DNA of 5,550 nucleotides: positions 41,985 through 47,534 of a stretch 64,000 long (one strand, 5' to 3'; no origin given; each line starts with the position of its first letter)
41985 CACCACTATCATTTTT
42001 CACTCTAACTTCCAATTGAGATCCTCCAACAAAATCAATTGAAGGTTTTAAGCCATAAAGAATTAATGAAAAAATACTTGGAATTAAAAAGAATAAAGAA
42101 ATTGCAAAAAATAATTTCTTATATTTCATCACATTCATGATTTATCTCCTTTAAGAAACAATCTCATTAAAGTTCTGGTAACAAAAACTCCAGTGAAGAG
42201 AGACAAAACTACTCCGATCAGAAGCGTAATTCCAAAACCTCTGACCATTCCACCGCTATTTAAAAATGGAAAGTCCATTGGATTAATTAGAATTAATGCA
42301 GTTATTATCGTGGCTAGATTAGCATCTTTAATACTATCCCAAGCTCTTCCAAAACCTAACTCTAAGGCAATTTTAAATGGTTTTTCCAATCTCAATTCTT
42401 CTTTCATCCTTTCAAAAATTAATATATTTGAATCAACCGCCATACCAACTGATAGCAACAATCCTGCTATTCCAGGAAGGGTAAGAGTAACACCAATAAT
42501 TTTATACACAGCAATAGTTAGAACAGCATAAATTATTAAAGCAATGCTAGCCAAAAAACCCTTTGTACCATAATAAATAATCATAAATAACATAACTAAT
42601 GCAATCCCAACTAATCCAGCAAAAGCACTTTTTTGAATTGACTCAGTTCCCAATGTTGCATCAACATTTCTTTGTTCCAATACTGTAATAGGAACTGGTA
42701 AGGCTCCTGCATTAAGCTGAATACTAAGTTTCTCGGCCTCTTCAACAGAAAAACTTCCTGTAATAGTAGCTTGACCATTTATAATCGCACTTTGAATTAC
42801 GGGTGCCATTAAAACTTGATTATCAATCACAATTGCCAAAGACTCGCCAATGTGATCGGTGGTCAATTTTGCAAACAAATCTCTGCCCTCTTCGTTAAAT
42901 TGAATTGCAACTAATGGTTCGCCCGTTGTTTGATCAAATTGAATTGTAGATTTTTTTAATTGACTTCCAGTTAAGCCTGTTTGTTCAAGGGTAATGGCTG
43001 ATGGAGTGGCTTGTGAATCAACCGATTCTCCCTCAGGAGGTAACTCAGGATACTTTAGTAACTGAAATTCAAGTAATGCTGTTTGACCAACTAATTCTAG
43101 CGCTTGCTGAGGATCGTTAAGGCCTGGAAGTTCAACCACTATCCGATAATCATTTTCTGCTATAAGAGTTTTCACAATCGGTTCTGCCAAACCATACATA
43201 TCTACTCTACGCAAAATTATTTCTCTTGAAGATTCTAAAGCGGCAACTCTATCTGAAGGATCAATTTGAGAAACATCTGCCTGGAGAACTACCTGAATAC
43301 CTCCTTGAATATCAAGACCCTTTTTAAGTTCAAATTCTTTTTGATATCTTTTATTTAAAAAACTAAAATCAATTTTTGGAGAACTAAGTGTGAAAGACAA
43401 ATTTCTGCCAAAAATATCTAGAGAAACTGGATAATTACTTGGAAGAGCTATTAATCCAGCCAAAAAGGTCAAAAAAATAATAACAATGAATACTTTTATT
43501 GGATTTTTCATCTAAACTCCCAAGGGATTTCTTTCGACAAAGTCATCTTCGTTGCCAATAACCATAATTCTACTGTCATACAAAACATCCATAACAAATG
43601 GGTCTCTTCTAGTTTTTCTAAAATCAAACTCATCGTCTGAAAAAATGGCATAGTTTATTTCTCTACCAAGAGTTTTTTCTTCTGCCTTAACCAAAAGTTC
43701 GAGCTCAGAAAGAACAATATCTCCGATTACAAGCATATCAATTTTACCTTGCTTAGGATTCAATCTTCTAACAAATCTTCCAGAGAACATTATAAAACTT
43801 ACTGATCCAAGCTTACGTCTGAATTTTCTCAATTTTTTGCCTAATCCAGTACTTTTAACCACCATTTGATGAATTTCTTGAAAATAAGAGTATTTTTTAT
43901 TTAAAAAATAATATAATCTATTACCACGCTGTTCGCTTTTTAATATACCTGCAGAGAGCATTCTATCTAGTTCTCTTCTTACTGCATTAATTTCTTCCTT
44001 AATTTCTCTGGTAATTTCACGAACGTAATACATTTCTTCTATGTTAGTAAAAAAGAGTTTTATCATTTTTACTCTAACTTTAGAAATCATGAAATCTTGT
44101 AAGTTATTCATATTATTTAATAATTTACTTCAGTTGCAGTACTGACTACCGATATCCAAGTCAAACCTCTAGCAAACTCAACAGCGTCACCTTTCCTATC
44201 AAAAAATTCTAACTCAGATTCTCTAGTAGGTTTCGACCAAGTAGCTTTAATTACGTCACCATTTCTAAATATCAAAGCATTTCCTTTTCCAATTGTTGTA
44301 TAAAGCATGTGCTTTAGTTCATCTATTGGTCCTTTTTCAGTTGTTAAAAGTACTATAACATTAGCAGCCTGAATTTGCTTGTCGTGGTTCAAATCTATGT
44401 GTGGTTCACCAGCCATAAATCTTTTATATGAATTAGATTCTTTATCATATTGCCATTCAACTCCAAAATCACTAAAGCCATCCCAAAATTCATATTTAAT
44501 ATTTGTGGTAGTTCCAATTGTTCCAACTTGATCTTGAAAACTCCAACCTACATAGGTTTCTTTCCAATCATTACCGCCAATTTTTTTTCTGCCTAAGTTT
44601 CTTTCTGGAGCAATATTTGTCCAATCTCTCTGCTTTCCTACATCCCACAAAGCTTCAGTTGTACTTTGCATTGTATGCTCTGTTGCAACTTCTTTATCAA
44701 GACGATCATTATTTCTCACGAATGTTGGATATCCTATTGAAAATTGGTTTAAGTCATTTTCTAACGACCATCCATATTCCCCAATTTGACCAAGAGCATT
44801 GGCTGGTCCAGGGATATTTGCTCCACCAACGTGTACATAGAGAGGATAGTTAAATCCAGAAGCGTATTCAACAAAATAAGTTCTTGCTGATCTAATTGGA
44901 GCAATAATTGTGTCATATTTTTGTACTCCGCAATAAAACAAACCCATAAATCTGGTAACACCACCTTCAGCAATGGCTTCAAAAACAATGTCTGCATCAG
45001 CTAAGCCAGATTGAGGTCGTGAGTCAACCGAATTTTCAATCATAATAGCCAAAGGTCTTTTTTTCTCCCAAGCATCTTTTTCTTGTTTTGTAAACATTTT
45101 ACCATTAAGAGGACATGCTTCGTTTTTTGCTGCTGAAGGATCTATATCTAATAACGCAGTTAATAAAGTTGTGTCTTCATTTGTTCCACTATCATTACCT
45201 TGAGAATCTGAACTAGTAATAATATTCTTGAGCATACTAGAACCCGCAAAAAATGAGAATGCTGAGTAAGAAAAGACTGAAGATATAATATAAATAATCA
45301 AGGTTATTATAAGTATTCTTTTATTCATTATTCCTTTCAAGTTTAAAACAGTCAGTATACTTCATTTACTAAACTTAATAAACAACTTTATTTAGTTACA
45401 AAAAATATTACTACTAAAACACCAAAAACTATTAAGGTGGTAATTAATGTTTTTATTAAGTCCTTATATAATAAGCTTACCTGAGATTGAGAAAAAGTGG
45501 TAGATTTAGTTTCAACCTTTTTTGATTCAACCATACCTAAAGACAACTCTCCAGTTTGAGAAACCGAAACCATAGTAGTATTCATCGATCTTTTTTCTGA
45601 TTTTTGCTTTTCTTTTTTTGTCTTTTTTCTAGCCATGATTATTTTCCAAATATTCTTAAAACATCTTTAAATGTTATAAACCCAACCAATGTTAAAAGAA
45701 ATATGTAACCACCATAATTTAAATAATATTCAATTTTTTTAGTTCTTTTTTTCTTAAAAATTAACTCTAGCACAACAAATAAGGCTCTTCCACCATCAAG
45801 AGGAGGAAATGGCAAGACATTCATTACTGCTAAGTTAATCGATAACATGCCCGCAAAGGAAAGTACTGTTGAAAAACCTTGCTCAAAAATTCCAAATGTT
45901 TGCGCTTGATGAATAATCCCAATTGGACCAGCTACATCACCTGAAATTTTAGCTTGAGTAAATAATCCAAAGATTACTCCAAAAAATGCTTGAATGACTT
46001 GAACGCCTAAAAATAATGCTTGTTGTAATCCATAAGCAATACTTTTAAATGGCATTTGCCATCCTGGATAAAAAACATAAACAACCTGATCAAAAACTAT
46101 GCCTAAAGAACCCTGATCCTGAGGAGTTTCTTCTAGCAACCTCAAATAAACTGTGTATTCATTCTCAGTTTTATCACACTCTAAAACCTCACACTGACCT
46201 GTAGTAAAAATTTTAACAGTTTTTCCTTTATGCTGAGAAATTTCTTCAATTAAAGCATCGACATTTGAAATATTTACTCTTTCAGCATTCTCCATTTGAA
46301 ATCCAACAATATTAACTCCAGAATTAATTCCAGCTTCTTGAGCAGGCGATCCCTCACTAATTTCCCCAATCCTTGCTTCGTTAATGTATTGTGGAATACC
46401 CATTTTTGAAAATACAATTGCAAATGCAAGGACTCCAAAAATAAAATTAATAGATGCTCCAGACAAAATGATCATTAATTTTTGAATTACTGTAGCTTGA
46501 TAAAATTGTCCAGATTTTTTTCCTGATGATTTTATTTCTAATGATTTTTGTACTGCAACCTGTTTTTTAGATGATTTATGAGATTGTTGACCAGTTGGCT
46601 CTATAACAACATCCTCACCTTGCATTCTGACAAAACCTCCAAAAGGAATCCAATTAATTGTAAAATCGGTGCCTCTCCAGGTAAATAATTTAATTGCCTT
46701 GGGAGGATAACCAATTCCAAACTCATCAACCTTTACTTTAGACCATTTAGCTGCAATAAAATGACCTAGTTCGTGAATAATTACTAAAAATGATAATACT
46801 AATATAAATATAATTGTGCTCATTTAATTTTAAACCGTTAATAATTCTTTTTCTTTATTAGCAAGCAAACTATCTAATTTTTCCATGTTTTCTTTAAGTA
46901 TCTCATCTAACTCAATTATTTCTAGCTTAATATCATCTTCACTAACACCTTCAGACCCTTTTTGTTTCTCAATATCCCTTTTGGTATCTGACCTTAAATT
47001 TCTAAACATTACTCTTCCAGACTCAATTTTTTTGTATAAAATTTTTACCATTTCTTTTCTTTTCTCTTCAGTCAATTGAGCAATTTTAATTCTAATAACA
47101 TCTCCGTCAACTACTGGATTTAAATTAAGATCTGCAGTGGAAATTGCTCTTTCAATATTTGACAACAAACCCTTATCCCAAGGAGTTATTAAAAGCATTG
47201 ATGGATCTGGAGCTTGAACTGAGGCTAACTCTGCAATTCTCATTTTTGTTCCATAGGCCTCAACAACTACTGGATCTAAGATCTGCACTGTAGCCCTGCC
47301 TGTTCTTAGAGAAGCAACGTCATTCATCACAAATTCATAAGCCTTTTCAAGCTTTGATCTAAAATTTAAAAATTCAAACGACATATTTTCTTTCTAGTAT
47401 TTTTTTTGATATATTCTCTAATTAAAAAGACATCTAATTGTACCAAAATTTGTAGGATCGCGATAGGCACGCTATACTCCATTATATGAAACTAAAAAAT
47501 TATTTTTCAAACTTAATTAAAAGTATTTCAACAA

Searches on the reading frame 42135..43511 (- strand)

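Call 87: search_protein_families(library=pfam, proteins=[window:42135-43511:-], max_evalue=0.001)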
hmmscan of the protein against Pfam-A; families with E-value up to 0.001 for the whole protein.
window:42135-43511:- (458 aa): 5 families
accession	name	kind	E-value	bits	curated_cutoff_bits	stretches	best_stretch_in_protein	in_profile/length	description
PF22599.2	SecDF_P1_head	-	3.8e-32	111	27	1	170-273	10-114/114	SecDF, P1 head subdomain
PF21760.3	SecD_1st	-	6.8e-18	64.3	27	1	93-152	2-58/60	Protein translocase subunit SecDF, P1 domain, N-terminal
PF02355.23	SecD_SecF_C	-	1.9e-15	57.2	20.5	1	277-452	15-186/189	Protein export membrane protein SecD/SecF, C-terminal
PF00873.25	ACR_tran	-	6.5e-09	34.5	28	1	289-456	327-493/1021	AcrB/AcrD/AcrF family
PF03176.21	MMPL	-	0.00079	18.9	20.5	0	299-443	149-299/333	MMPL family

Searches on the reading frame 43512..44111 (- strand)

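Call 87: search_protein_families(library=pfam, proteins=[window:43512-44111:-], max_evalue=0.001)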
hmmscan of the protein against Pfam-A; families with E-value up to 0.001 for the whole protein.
window:43512-44111:- (199 aa): 1 family
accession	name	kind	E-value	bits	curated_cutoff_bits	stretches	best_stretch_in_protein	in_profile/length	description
PF24033.1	DUF7342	-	0.00036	21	31.6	1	24-86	14-76/150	Family of unknown function (DUF7342)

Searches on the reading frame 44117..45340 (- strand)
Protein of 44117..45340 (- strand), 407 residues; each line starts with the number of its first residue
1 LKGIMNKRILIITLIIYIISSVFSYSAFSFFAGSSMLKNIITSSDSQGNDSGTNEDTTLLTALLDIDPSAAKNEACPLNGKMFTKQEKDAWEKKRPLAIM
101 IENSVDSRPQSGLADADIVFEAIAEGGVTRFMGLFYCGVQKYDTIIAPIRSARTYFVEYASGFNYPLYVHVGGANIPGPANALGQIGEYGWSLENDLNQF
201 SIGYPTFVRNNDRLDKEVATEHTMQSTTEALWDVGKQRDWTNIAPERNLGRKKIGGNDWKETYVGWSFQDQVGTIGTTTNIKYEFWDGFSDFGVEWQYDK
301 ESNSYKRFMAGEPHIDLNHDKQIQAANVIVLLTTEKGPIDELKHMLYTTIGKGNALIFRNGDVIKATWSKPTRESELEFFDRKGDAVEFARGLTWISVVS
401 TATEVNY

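Call 87: search_protein_families(library=pfam, proteins=[window:44117-45340:-], max_evalue=0.001)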
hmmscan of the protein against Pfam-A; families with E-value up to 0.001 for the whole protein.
window:44117-45340:- (407 aa): 2 families
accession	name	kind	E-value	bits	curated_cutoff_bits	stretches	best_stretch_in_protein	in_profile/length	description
PF11258.13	DUF3048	-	4e-30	105.3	25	1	88-239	8-146/148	Protein of unknown function (DUF3048) N-terminal domain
PF17479.7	DUF3048_C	-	3.4e-27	95.5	25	1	294-396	11-114/114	Protein of unknown function (DUF3048) C-terminal domain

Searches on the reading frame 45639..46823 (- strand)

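Call 87: search_protein_families(library=pfam, proteins=[window:45639-46823:-], max_evalue=0.001)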
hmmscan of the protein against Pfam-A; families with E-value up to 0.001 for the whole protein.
window:45639-46823:- (394 aa): 1 family
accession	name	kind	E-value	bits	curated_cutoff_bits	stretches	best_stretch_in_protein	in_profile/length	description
PF02163.28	Peptidase_M50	-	3.3e-52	177.4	27.2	1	6-379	2-221/221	Peptidase family M50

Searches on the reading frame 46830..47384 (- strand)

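Call 87: search_protein_families(library=pfam, proteins=[window:46830-47384:-], max_evalue=0.001)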
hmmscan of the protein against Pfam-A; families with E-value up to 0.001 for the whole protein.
window:46830-47384:- (184 aa): 1 family
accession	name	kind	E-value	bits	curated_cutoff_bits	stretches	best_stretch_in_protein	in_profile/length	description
PF01765.24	RRF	-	2.1e-49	167.9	29.7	1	21-182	3-164/164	Ribosome recycling factor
